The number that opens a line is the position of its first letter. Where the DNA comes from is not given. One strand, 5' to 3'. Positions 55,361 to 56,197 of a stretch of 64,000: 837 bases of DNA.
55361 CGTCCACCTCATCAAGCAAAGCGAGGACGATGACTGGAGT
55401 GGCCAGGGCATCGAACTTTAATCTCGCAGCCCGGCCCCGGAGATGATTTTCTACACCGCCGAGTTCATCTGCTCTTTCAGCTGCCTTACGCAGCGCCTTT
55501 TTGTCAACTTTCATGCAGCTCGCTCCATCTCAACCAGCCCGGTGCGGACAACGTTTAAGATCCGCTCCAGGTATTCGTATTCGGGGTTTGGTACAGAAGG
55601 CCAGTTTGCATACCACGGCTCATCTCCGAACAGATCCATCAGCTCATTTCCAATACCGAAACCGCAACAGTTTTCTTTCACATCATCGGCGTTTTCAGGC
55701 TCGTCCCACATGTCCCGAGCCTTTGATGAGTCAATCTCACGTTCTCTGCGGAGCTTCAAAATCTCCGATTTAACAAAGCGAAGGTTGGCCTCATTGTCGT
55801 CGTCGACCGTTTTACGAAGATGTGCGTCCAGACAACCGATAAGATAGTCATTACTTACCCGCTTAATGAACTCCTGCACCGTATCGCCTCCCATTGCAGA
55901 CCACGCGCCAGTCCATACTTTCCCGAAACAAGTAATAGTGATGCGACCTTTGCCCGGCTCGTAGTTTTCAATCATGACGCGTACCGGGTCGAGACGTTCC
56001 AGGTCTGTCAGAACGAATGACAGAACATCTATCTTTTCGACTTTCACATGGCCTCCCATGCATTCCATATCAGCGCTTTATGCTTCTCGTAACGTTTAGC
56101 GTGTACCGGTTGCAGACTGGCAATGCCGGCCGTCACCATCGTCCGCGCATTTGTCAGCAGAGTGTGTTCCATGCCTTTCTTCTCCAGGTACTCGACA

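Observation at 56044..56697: Phage-encoded HD-domain alarmone hydrolase candidate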

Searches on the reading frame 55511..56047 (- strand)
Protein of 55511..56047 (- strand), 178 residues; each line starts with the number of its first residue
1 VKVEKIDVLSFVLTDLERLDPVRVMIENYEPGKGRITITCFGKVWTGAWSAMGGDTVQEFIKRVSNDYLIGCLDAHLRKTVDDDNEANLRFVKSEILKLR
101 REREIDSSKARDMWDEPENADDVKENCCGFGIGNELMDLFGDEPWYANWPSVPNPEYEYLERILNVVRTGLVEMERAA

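Call 24: search_protein_families(library=pfam, proteins=[window:55511-56047:-], max_evalue=0.01)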
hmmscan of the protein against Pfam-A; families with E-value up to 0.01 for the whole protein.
window:55511-56047:- (178 aa): 0 families

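Call 29: search_protein_families(library=phrogs, proteins=[window:55511-56047:-], max_evalue=0.001)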
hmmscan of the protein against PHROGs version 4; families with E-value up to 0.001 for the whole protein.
window:55511-56047:- (178 aa): 3 families
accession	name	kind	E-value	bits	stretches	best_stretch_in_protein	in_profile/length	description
phrog_3451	-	unknown function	3.6e-83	280.4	1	1-176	105-281/287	-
phrog_35423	-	unknown function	1.8e-33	115.9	1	113-174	1-62/71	-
phrog_13202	-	unknown function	3.6e-10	41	1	41-147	40-142/179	-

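Call 42: find_homologous_proteins(query=window:55511-56047:-, max_evalue=0.001)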
Query window:55511-56047:- (178 aa): 202 proteins with E <= 0.001 among 254 candidates; the best 120 are listed.
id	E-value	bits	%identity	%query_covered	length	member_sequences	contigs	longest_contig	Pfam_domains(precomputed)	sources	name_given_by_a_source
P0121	9.3e-114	396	97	100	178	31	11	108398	PF26211.1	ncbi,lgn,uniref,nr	ncbi:TPA: hypothetical protein R4G38_003222 [Salmonella enterica subsp. enterica serovar Kentucky]|u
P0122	3.3e-102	358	88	99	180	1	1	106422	PF26211.1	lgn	-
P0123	4.2e-96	338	80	100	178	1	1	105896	PF26211.1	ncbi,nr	ncbi:hypothetical protein J7Y79_004373 [Salmonella enterica]|nr:hypothetical protein [Salmonella ent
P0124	8.4e-94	331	79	99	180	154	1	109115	PF26211.1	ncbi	ncbi:hypothetical protein [Huaxiibacter chinensis]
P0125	2.0e-91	323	76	100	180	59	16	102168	PF26211.1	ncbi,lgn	ncbi:hypothetical protein AB2X26_004552 [Salmonella enterica]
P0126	4.8e-91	322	79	100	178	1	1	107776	PF26211.1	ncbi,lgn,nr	ncbi:TPA: hypothetical protein SLO89_004301 [Klebsiella pneumoniae]|nr:hypothetical protein [Klebsie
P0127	7.8e-91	321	77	100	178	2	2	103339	PF26211.1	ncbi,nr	ncbi:hypothetical protein GI383_19540 [Salmonella enterica]|nr:hypothetical protein [Salmonella ente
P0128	8.5e-91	321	77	100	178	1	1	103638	PF26211.1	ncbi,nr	ncbi:hypothetical protein FE399_20330 [Salmonella enterica]|nr:hypothetical protein [Salmonella ente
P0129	1.3e-90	320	75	100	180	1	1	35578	PF26211.1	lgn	-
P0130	2.9e-90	319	76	100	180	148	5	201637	PF26211.1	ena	-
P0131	8.7e-90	318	74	99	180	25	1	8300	PF26211.1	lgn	-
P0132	5.6e-89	315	78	96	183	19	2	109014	PF26211.1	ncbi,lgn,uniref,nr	ncbi:hypothetical protein [Enterobacter cancerogenus]|uniref:hypothetical protein n=1 Tax=Enterobact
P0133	1.4e-88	314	76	100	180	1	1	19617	PF26211.1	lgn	-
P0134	2.4e-88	313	75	100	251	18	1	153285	PF26211.1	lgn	-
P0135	3.7e-88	312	76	98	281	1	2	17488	PF04448.18,PF26211.1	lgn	-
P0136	4.2e-88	312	75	99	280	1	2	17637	PF26211.1,PF24881.2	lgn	-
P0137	6.2e-88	312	74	99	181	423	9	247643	PF26211.1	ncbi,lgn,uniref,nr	ncbi:hypothetical protein GCY66_001593 [Escherichia coli]|uniref:hypothetical protein n=1 Tax=Escher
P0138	2.8e-87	309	74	99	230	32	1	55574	PF26211.1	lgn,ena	-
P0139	3.0e-87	309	74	99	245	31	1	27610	PF26211.1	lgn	-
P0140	4.6e-87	309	80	91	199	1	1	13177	PF26211.1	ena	-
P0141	7.0e-87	308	74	100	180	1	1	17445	PF26211.1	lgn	-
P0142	9.4e-87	308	72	99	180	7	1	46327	PF26211.1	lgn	-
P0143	1.4e-86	307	72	100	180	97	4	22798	PF26211.1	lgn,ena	-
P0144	1.9e-86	307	72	100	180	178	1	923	PF26211.1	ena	-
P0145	3.9e-86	306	74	99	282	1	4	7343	PF26211.1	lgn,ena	-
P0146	4.6e-86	306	71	100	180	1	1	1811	PF26211.1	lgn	-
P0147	5.1e-86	305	73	99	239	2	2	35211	PF26211.1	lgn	-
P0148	1.0e-85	304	80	92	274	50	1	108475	PF26211.1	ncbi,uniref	ncbi:hypothetical protein [Enterobacter hormaechei]|uniref:hypothetical protein n=1 Tax=Enterobacter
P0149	1.2e-85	304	71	100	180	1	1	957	PF26211.1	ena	-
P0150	3.1e-85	303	72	100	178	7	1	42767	PF26211.1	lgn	-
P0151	3.6e-85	303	72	100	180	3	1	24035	PF26211.1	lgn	-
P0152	1.0e-84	301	73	99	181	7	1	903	PF26211.1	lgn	-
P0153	1.2e-84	301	71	100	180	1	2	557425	PF26211.1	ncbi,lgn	ncbi:TPA: hypothetical protein ACPUHY_002676 [Klebsiella pneumoniae]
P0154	1.4e-84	301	71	100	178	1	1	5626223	PF26211.1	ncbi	ncbi:hypothetical protein ACX64P_12475 [Raoultella ornithinolytica]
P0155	2.6e-84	300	71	100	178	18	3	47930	PF26211.1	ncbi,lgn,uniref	ncbi:MAG: hypothetical protein RR184_11865 [Citrobacter sp.]|uniref:hypothetical protein n=1 Tax=Cit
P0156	2.8e-84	300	72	100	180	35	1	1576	PF26211.1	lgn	-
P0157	3.0e-84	300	72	100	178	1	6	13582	PF26211.1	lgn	-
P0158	3.8e-84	299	71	99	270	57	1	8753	PF26211.1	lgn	-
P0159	4.3e-84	299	71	100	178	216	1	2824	PF26211.1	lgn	-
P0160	5.1e-84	299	72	100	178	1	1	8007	PF26211.1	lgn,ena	-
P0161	5.5e-84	299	71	98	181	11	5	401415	PF26211.1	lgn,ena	-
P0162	7.1e-84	298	70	100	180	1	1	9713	PF26211.1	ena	-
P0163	8.7e-84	298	70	100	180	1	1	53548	PF26211.1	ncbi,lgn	-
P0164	8.7e-84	298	70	100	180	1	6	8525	PF26211.1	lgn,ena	-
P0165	9.3e-84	298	71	100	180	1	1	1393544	PF26211.1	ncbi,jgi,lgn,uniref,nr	ncbi:hypothetical protein [Pseudescherichia vulneris]|uniref:hypothetical protein n=1 Tax=Pseudesche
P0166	1.1e-83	298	71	100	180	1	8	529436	PF26211.1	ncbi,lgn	ncbi:TPA: hypothetical protein ACGPBP_001631 [Klebsiella variicola]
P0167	1.1e-83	298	72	100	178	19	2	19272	PF26211.1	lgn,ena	-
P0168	1.2e-83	298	71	100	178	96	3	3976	PF26211.1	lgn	-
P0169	1.6e-83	297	71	100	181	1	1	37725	PF26211.1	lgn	-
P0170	1.9e-83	297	71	99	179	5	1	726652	PF26211.1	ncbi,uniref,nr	ncbi:hypothetical protein [uncultured Cedecea sp.]|uniref:hypothetical protein n=1 Tax=uncultured Ce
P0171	2.0e-83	297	72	100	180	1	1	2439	PF26211.1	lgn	-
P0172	2.2e-83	297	70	100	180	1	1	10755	PF26211.1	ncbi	ncbi:hypothetical protein ACYCCC_01525 [Klebsiella pneumoniae]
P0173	2.2e-83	297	71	100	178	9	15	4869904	PF26211.1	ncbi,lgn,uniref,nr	ncbi:hypothetical protein QM091_15450 [Enterobacter roggenkampii]|uniref:hypothetical protein n=1 Ta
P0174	3.0e-83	296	73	100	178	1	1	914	PF26211.1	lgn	-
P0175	7.2e-83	295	71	100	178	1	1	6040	PF26211.1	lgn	-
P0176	7.8e-83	295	71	99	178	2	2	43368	PF26211.1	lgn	-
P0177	1.1e-82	295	70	100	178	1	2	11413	PF26211.1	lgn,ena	-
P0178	1.1e-82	294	71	100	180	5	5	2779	PF26211.1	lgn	-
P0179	1.5e-82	294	71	100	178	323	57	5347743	PF26211.1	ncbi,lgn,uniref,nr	ncbi:TPA: hypothetical protein ACTLRO_000109 [Klebsiella pneumoniae]|uniref:hypothetical protein n=1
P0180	1.5e-82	294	71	100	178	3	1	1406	PF26211.1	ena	-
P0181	1.7e-82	294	70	100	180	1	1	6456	PF26211.1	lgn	-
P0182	2.2e-82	294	71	100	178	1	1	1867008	PF26211.1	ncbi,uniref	ncbi:hypothetical protein [Kosakonia cowanii]|uniref:hypothetical protein n=1 Tax=Kosakonia cowanii 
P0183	2.3e-82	293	71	100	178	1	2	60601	PF26211.1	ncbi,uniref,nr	ncbi:hypothetical protein [Escherichia coli]|uniref:hypothetical protein n=1 Tax=Escherichia coli Ta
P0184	3.6e-82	293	71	98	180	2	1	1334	PF26211.1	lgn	-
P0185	3.7e-82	293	71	100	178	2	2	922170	PF26211.1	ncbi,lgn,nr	ncbi:hypothetical protein SMY44_000323 [Cronobacter sakazakii]|nr:hypothetical protein [Cronobacter 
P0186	5.1e-82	292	70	100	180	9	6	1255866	PF26211.1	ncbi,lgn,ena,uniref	ncbi:hypothetical protein [Kluyvera sichuanensis]|uniref:hypothetical protein n=1 Tax=Kluyvera sichu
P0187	6.5e-82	292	71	100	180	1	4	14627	PF26211.1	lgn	-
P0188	8.8e-82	292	70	100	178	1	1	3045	PF26211.1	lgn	-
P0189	9.3e-82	291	70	100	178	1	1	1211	PF26211.1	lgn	-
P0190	1.2e-81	291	70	100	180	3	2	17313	PF26211.1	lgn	-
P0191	1.3e-81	291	70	100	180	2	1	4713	PF26211.1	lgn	-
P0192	1.3e-81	291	71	100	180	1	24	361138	PF26211.1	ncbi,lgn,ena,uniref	ncbi:hypothetical protein [Kluyvera ascorbata]|uniref:hypothetical protein n=1 Tax=Kluyvera ascorbat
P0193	1.4e-81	291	71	99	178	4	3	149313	PF26211.1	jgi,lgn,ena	-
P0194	1.8e-81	291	71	100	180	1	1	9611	PF26211.1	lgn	-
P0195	4.8e-81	289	71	100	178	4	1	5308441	PF26211.1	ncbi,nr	ncbi:hypothetical protein KTO46_19645 [Klebsiella pneumoniae]|nr:hypothetical protein [Klebsiella pn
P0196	5.3e-81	289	69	99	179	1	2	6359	PF26211.1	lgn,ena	-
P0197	6.6e-81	289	70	100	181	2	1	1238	PF26211.1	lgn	-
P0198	7.2e-81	289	69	100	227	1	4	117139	PF26211.1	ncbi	-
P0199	8.3e-81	288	80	86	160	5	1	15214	PF26211.1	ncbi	ncbi:hypothetical protein, partial [Enterobacter hormaechei]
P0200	1.1e-80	288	71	99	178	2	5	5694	PF26211.1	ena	-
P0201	1.6e-80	287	70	100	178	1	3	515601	PF26211.1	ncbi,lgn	ncbi:TPA: hypothetical protein ACP4PI_000300 [Escherichia coli]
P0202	1.9e-80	287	70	100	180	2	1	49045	PF26211.1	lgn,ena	-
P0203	2.4e-80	287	71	100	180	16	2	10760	PF26211.1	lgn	-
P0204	4.4e-80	286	71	100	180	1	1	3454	PF26211.1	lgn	-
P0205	5.8e-80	286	70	100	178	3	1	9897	PF26211.1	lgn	-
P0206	5.8e-80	286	68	100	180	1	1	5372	PF26211.1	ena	-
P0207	7.5e-80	285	68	99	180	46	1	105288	PF26211.1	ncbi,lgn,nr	ncbi:hypothetical protein SHB66_004294 [Salmonella enterica]|nr:hypothetical protein [Salmonella ent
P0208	1.0e-79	285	70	100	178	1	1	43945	PF26211.1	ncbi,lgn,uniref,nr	ncbi:hypothetical protein [Escherichia coli]|uniref:hypothetical protein n=1 Tax=Escherichia coli Ta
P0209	1.4e-79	284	70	100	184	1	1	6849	PF26211.1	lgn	-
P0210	1.6e-79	284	70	100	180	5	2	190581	PF26211.1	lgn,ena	-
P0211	1.8e-79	284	70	100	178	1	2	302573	PF26211.1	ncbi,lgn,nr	ncbi:TPA: hypothetical protein PJF92_000140 [Escherichia coli]|nr:hypothetical protein [Escherichia 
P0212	2.0e-79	284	68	100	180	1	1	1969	PF26211.1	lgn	-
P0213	2.1e-79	284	72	99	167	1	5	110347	PF26211.1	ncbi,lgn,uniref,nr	ncbi:hypothetical protein [Citrobacter freundii]|uniref:hypothetical protein n=1 Tax=Citrobacter fre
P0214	3.7e-79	283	67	100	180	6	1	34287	PF26211.1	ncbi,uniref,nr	ncbi:hypothetical protein [Pectobacterium polaris]|uniref:hypothetical protein n=1 Tax=Pectobacteriu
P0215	4.2e-79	283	69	100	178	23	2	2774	PF26211.1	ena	-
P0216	2.4e-78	280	68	100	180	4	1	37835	PF26211.1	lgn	-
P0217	2.7e-78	280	69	100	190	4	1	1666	PF26211.1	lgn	-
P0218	2.9e-78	280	67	99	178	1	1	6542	PF26211.1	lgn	-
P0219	3.9e-78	280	68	100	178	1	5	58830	PF26211.1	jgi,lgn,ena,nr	jgi:hypothetical protein|nr:MAG TPA: hypothetical protein [Caudoviricetes sp.]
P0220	5.6e-78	279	68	100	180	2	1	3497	PF26211.1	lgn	-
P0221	8.7e-78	279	69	100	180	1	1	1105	PF26211.1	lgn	-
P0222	1.0e-77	278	69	100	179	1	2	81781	PF26211.1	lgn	-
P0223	1.1e-77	278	66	100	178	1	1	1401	PF26211.1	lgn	-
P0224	1.6e-77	278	70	93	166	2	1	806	PF26211.1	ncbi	ncbi:hypothetical protein CGS27_25770, partial [Enterobacter cloacae]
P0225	1.9e-77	277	67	99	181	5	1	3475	PF26211.1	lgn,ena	-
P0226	2.0e-77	277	67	100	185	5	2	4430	PF26211.1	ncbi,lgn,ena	-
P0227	2.7e-77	277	68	100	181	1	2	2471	PF26211.1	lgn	-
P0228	3.4e-77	277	68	100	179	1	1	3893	PF26211.1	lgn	-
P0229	1.5e-76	274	66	99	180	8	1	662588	PF26211.1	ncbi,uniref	ncbi:hypothetical protein [Citrobacter portucalensis]|uniref:hypothetical protein n=1 Tax=Citrobacte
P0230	1.6e-76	274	66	100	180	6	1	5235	PF26211.1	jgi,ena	-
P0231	1.9e-76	274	68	98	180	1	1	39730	PF26211.1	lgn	-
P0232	2.8e-76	274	65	99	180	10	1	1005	PF26211.1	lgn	-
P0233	5.7e-76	273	66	100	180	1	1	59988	PF26211.1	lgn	-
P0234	6.9e-76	272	65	100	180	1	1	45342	PF26211.1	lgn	-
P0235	9.3e-76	272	66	100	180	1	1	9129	PF26211.1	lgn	-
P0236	1.8e-75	271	67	100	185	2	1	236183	PF26211.1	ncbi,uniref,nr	ncbi:hypothetical protein [Tatumella sp. UCD-D_suzukii]|uniref:hypothetical protein n=1 Tax=Tatumell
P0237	1.9e-75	271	63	100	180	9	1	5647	PF26211.1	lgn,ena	-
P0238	3.6e-75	270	64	100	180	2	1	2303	PF26211.1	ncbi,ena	-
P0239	5.2e-75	269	70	99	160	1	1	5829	PF26211.1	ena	-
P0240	5.7e-75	269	67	99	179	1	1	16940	PF26211.1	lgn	-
